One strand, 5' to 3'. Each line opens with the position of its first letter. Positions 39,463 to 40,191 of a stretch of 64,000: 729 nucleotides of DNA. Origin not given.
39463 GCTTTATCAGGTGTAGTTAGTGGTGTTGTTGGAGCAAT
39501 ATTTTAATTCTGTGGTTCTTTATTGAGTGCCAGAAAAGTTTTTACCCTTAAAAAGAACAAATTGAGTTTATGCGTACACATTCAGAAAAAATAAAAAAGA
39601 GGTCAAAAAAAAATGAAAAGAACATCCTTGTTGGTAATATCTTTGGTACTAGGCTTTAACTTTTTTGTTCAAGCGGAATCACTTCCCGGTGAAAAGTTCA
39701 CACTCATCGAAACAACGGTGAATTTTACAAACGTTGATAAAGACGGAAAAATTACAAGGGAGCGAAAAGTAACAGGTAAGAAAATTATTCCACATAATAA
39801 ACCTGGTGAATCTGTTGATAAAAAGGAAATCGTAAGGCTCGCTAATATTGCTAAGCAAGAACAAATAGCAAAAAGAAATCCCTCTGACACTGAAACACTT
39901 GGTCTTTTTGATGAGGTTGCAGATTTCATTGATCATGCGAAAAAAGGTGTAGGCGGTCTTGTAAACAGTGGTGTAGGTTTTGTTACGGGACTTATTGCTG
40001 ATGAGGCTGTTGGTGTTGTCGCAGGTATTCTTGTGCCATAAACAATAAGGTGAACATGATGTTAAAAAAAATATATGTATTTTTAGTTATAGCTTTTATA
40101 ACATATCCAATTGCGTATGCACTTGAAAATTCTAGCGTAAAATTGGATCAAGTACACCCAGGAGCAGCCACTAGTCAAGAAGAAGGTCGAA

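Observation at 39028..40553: Three tandem paralogous secreted proteins ending in glycine-zipper hydrophobic tails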

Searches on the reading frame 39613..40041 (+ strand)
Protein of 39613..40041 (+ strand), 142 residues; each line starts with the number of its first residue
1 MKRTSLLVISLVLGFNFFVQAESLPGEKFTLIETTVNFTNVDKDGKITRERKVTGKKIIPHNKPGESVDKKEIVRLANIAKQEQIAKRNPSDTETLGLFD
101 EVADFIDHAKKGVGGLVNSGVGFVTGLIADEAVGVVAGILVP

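Call 3: search_protein_families(library=pfam, proteins=[window:39613-40041:+], max_evalue=1)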
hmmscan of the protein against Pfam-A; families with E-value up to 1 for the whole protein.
window:39613-40041:+ (142 aa): 0 families

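Call 4: search_protein_families(library=ncbifam, proteins=[window:39613-40041:+], max_evalue=1)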
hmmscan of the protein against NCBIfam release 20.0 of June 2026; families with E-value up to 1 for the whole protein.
window:39613-40041:+ (142 aa): 0 families

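Call 8: find_encoding_contigs(protein=window:39613-40041:+, flank=6000, max_places=6)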
Protein window:39613-40041:+ (142 aa): 1 contig read that carries it; 1 place shown.
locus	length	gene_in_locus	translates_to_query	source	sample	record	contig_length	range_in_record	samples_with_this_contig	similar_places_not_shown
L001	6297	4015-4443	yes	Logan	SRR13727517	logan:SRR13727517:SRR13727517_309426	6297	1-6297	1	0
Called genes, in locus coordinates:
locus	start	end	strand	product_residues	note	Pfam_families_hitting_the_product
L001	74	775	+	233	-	PF07722:Peptidase_C26, PF00117:GATase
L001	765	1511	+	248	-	PF01479:S4, PF00849:PseudoU_synth_2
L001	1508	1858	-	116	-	-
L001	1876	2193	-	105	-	-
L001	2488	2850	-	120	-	-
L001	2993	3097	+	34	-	-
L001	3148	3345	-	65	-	-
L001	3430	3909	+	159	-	-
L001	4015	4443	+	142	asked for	-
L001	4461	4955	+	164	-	-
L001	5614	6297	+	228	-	?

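Call 9: find_homologous_proteins(query=window:39613-40041:+, max_evalue=0.01)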
Query window:39613-40041:+ (142 aa): 6 proteins with E <= 0.01 among 55 candidates.
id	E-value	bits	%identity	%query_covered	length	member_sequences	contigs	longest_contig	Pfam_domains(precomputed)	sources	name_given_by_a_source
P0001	8.7e-81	287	96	100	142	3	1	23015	-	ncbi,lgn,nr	ncbi:MAG: hypothetical protein Q8S31_10230 [Alphaproteobacteria bacterium]|nr:hypothetical protein [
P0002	1.5e-75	270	91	100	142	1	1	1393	-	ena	-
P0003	3.0e-62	227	75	100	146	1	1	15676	-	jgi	jgi:hypothetical protein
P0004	1.5e-58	215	71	100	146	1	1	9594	-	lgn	-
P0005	1.6e-43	166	59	100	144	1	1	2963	-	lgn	-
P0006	3.6e-32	129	51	80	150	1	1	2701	-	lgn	-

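Call 10: find_encoding_contigs(protein=P0001, flank=8000, max_places=3)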
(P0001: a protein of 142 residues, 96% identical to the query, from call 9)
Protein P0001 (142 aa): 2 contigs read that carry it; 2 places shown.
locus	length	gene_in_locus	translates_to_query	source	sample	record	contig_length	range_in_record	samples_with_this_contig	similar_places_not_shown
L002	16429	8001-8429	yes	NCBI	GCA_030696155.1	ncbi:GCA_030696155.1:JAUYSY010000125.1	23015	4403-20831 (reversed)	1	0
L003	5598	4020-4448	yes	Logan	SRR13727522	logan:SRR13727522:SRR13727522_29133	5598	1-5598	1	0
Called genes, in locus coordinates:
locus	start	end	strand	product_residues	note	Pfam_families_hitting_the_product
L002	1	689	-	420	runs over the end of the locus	PF00919:UPF0004, PF04055:Radical_SAM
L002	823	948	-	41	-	-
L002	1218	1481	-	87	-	-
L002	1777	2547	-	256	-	PF01066:CDP-OH_P_transf, PF08009:CDP-OH_P_tran_2 (weak)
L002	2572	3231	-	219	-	PF02666:PS_Dcarbxylase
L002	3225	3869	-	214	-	PF01351:RNase_HII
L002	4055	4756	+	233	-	PF07722:Peptidase_C26, PF00117:GATase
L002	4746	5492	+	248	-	PF01479:S4, PF00849:PseudoU_synth_2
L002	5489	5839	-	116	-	-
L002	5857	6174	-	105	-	-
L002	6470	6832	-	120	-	-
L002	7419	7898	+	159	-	-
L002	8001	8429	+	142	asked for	-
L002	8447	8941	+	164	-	-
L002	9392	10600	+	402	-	PF07690:MFS_1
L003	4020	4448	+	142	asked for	-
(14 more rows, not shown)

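Call 11: find_encoding_contigs(protein=P0003, flank=8000, max_places=3)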
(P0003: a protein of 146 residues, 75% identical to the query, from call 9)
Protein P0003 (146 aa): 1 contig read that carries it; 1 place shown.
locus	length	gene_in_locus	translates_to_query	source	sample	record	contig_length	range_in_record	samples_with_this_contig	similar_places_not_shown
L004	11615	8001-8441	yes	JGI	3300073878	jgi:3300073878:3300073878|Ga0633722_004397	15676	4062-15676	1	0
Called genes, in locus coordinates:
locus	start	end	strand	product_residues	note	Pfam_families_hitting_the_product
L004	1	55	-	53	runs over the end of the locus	-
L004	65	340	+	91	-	-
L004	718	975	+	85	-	-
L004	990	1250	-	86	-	-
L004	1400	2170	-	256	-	PF01066:CDP-OH_P_transf, PF08009:CDP-OH_P_tran_2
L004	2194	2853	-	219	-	PF02666:PS_Dcarbxylase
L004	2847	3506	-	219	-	PF01351:RNase_HII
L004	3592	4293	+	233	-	PF07722:Peptidase_C26, PF00117:GATase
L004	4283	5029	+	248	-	PF01479:S4, PF00849:PseudoU_synth_2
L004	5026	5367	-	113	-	-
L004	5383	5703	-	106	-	-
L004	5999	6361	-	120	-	-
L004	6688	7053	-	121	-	-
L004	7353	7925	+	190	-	-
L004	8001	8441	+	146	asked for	-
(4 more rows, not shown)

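Call 12: find_encoding_contigs(protein=P0004, flank=8000, max_places=3)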
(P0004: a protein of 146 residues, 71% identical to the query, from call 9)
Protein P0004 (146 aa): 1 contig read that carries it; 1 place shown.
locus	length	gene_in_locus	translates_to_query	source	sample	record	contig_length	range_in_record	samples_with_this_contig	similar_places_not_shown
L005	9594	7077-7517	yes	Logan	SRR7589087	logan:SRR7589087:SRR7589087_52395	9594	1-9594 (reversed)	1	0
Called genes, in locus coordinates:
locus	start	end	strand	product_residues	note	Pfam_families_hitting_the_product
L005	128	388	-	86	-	-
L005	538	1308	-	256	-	PF01066:CDP-OH_P_transf, PF08009:CDP-OH_P_tran_2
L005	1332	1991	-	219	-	PF02666:PS_Dcarbxylase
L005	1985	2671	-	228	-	PF01351:RNase_HII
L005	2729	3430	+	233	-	PF07722:Peptidase_C26, PF00117:GATase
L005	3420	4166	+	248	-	PF01479:S4, PF00849:PseudoU_synth_2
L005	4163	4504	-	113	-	-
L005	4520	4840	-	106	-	-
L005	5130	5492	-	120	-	-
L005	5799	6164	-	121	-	-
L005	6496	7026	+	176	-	-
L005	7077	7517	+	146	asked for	-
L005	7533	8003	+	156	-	-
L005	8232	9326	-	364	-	PF01636:APH, PF01633:Choline_kinase (weak), PF19974:TCAD9 (weak)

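Call 29: predict_structure(alignment_id=A1)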
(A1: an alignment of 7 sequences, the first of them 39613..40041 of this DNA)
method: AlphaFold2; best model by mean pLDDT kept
length: 142 residues; sequences in the alignment: 7
mean_pLDDT: 47.5   pTM: 0.41
mean pLDDT of the five models: 47.5, 46.8, 45.5, 43.5, 43.2
residues with pLDDT >= 90: 0; 70-90: 2; 50-70: 58; < 50: 82
segments of 3 or more residues with pLDDT < 50: 1-23, 64-66, 86-122, 124-126, 128-142
pLDDT, mean of each block of 10 residues (from residue 1): 38 36 53 59 65 60 54 62 50 42 36 34 48 32 23
secondary structure, 60 per line:
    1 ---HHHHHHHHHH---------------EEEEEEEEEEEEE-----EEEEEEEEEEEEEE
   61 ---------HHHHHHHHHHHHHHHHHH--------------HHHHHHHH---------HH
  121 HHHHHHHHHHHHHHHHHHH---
elements in order: H4-13 E29-41 E47-60 H70-87 H102-109 H119-139

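Call 30: search_protein_representatives(alignment_id=A1)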
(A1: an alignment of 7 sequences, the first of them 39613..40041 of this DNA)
Query: 7 sequences, 142 profile positions. Proteins with E-value up to 0.001 (for the whole library): 6; up to 1e-10: 5; up to 1e-30: 2. The best 6 are listed.
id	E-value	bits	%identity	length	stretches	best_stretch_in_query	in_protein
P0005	2.7e-66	238.2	-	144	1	1-142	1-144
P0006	3.1e-60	218.6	-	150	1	1-142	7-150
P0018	8.0e-25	103.8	-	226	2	29-142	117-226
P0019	8.3e-17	77.8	-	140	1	5-139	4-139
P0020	1.9e-11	60.4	-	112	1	1-105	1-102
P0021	1.6e-10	57.4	-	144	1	20-135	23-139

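Call 34: find_encoding_contigs(protein=P0019, flank=8000, max_places=3)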
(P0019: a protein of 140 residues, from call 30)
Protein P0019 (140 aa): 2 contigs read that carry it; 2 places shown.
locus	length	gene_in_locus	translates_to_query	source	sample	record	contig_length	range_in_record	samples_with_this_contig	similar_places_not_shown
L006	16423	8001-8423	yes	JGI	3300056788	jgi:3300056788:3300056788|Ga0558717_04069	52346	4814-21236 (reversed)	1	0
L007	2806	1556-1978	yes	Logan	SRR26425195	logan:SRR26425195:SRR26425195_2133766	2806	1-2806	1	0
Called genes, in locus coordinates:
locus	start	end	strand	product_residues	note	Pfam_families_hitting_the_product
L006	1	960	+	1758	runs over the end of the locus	PF11974:bMG3, PF01835:MG2, PF17972:bMG5, PF17962:bMG6, PF07703:A2M_BRD, PF00207:A2M (weak), PF17973:bMG10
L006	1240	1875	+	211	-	PF03352:Adenine_glyco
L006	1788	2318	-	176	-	PF00300:His_Phos_1 (weak)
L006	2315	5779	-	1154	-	PF01558:POR, PF20169:DUF6537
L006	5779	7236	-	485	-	PF02386:TrkH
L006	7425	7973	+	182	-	-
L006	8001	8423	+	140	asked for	-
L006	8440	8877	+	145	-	-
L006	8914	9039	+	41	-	-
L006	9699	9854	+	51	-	PF01609:DDE_Tnp_1 (weak), PF13612:DDE_Tnp_1_3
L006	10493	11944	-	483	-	-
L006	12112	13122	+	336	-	-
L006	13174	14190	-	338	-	PF01018:GTP1_OBG, PF01926:MMR_HSR1, PF02421:FeoB_N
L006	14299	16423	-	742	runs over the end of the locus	PF09960:DUF2194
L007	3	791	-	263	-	?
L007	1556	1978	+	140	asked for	-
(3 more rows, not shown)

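Call 36: find_encoding_contigs(protein=P0021, flank=8000, max_places=3)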
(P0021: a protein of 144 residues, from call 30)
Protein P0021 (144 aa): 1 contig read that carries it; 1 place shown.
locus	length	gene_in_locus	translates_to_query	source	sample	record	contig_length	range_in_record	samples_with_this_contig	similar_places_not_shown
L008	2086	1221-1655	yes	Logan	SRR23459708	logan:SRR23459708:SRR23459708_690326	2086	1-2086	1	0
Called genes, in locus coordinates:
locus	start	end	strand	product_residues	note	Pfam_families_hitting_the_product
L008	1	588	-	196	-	?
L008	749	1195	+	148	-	-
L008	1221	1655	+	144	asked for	-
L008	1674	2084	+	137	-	?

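Call 37: find_encoding_contigs(protein=P0018, flank=8000, max_places=3)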
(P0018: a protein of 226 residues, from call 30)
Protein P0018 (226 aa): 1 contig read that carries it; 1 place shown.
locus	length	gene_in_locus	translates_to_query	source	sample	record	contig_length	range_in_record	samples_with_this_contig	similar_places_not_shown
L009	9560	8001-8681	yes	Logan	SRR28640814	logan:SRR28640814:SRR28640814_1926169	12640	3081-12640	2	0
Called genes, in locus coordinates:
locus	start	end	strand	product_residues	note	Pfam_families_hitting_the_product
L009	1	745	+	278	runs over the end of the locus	PF01678:DAP_epimerase, PF26317:CntK_N (faint), PF01678:DAP_epimerase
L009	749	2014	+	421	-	PF00919:UPF0004, PF04055:Radical_SAM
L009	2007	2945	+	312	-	PF02881:SRP54_N, PF13191:AAA_16 (faint), PF00448:SRP54, PF13401:AAA_22 (weak), PF13604:AAA_30 (weak)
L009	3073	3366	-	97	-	-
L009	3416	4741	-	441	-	PF00082:Peptidase_S8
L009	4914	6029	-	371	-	PF00933:Glyco_hydro_3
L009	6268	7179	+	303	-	PF17773:UPF0176_N, PF00581:Rhodanese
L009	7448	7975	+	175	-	-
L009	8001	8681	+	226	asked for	-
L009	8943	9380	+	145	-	-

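Call 38: find_encoding_contigs(protein=P0020, flank=8000, max_places=3)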
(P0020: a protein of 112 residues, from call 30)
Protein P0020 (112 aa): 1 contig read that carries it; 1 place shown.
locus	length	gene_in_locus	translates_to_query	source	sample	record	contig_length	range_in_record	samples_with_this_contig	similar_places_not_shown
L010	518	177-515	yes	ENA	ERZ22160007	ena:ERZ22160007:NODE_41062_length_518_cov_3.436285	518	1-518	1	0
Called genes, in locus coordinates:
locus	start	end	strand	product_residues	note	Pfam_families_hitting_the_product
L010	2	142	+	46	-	?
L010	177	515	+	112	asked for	-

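Call 40: predict_structure(alignment_id=A4)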
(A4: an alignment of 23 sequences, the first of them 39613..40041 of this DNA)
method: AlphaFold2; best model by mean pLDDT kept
length: 142 residues; sequences in the alignment: 23
mean_pLDDT: 54.2   pTM: 0.41
mean pLDDT of the five models: 54.2, 53.9, 50.3, 49.6, 48.3
residues with pLDDT >= 90: 0; 70-90: 14; 50-70: 64; < 50: 64
segments of 3 or more residues with pLDDT < 50: 1-3, 6-8, 10-20, 89-124, 134-142
pLDDT, mean of each block of 10 residues (from residue 1): 48 44 61 62 71 63 64 71 61 45 43 39 50 43 33
secondary structure, 60 per line:
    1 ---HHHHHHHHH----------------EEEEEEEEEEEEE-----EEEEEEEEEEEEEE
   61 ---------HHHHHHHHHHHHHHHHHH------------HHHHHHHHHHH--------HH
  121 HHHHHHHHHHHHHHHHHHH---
elements in order: H4-12 E29-41 E47-60 H70-87 H100-110 H119-139

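Call 46: fold_search(model_id=the predicted structure, library=pdb)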
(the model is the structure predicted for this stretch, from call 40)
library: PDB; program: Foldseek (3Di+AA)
matches with E <= 10: 558; with E <= 0.001: 0
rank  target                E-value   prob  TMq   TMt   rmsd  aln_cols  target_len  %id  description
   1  8h1r_B                2.5e-01  0.30  0.25  0.21  17.6       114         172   17  Crystal structure of LptDE-YifL complex (released 2023-10-25)
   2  6yff_AA               3.6e-01  0.16  0.21  0.23   7.9        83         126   13  Virus-like particle of Beihai levi-like virus 21 (released 2020-09-02)
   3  4zor_D                3.8e-01  0.13  0.20  0.22  14.4        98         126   11  The structure of the S37P MS2 viral capsid assembly. (released 2016-09-07)
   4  2qux_Q                4.1e-01  0.33  0.24  0.28   7.6        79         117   10  PP7 coat protein dimer in complex with RNA hairpin (released 2007-12-18)
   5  4zor_C                5.0e-01  0.33  0.24  0.27   7.1        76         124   10  The structure of the S37P MS2 viral capsid assembly. (released 2016-09-07)
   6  9bps_A                5.3e-01  0.07  0.10  0.04   9.2        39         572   13  Plasmodium falciparum apicoplast DNA polymerase mutant - K417M (released 2025-05-14)
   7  4zor_B                5.6e-01  0.33  0.24  0.28   7.3        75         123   11  The structure of the S37P MS2 viral capsid assembly. (released 2016-09-07)
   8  6i89                  5.6e-01  0.06  0.11  0.08  13.5        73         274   15  Crystal structure of Antirestriction ArdC protein from R388 plasmid. Metal-free structure. (released 2020-03-18)
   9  2qux_K                6.0e-01  0.28  0.25  0.28   7.5        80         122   10  PP7 coat protein dimer in complex with RNA hairpin (released 2007-12-18)
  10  2qux_A                6.0e-01  0.21  0.24  0.27   7.7        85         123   12  PP7 coat protein dimer in complex with RNA hairpin (released 2007-12-18)
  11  2d7v_A                6.0e-01  0.21  0.19  0.18   6.8        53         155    9  Structure of OsmC-like Protein of Unknown Function VCA0330 from Vibrio cholerae O1 biovar eltor str. N16961 (released 2006-01-10)
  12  2qux_D                6.4e-01  0.25  0.24  0.28   7.6        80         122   11  PP7 coat protein dimer in complex with RNA hairpin (released 2007-12-18)
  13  8h1s_B                6.8e-01  0.23  0.25  0.21  16.2        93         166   16  Crystal structure of apo-LptDE complex (released 2023-10-11)
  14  6yfn_AA               6.8e-01  0.11  0.21  0.21   7.8        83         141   14  Virus-like particle of bacteriophage ESE058 (released 2020-09-02)
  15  2qud_A                7.3e-01  0.23  0.24  0.27   7.7        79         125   11  PP7 Coat Protein Dimer (released 2007-12-18)
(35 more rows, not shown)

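Call 47: search_solved_structures(query=A4, max_evalue=10)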
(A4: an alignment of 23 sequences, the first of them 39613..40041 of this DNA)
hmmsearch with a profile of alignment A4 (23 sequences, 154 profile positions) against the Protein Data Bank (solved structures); distinct sequences matched with E-value up to 10: 0.

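Call 48: search_protein_families(library=pfam, alignment_id=A4, max_evalue=5)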
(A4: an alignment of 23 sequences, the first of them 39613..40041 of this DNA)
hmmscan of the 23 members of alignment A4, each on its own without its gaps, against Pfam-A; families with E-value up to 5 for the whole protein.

A. member 1, window:39613-40041:+ (142 aa): 0 families

B. families by the number of members that match (of 23 scanned): 19 families
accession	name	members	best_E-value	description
PF02933.23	CDC48_2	3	0.0036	Cell division protein 48 (CDC48), domain 2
PF17100.10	NACHT_N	1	0.0049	N-terminal domain of NWD NACHT-NTPase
PF11593.13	Med3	1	0.011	Mediator complex subunit 3 fungal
PF12314.13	IMCp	1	0.02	Inner membrane complex protein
PF02240.21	MCR_gamma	1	0.029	Methyl-coenzyme M reductase gamma subunit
PF08499.17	PDEase_I_N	1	0.052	3'5'-cyclic nucleotide phosphodiesterase N-terminal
PF15181.11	SMRP1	1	0.067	Spermatid-specific manchette-related protein 1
PF09711.16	Cas_Csn2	1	0.071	CRISPR-associated protein (Cas_Csn2)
PF14662.11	KASH_CCD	1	0.076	Coiled-coil region of CCDC155 or KASH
PF01036.24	Bac_rhodopsin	1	0.084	Bacteriorhodopsin-like protein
PF09520.16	RE_TdeIII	1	0.14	Type II restriction endonuclease, TdeIII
PF17254.7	DUF5321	1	0.15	Family of unknown function (DUF5321)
PF16239.10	DUF4898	1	0.16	Domain of unknown function (DUF4898)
PF00879.23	Defensin_propep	1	0.24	Defensin propeptide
PF14163.11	SieB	1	0.25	Super-infection exclusion protein B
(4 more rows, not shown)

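Call 49: search_protein_families(library=phrogs, proteins=[window:39613-40041:+, L006:7437-7970:+, L006:8001-8420:+, L006:8440-8874:+], max_evalue=1)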
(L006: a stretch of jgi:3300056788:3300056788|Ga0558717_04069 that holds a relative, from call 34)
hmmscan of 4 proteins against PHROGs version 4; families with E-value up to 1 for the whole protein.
window:39613-40041:+ (142 aa): 0 families

L006:7437-7970:+ (178 aa): 1 family
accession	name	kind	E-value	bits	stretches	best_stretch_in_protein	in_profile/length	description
phrog_6682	-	DNA, RNA and nucleotide metabolism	0.21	12.7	1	3-60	8-65/129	GP16.7-like replication protein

L006:8001-8420:+ (140 aa): 1 family
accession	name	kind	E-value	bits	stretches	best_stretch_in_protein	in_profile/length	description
phrog_2682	-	unknown function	0.15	13.9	1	1-30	1-30/52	-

L006:8440-8874:+ (145 aa): 4 families
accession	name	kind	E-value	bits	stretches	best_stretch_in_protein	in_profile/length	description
phrog_35557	-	unknown function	0.019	15.2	1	45-143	247-348/368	-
phrog_13942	-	unknown function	0.067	13.5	1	23-119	167-255/336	-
phrog_1047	-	tail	0.17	10.8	1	98-139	849-896/1251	tail associated lysin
phrog_594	-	unknown function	0.2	13.1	1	94-131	43-80/85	-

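Call 50: search_protein_families(library=padloc, proteins=[window:39613-40041:+, L006:7437-7970:+, L006:8001-8420:+, L006:8440-8874:+], max_evalue=1)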
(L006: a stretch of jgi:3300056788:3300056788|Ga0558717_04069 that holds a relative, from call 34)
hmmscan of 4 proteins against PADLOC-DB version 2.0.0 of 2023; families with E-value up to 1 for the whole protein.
window:39613-40041:+ (142 aa): 0 families

L006:7437-7970:+ (178 aa): 0 families

L006:8001-8420:+ (140 aa): 0 families

L006:8440-8874:+ (145 aa): 0 families

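Call 83: search_dna_similar(query=window:39613-40038:+, collection=phages, mode=protein, max_evalue=0.01, max_rows=10)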
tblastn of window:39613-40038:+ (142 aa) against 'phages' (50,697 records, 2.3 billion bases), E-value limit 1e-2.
No match.
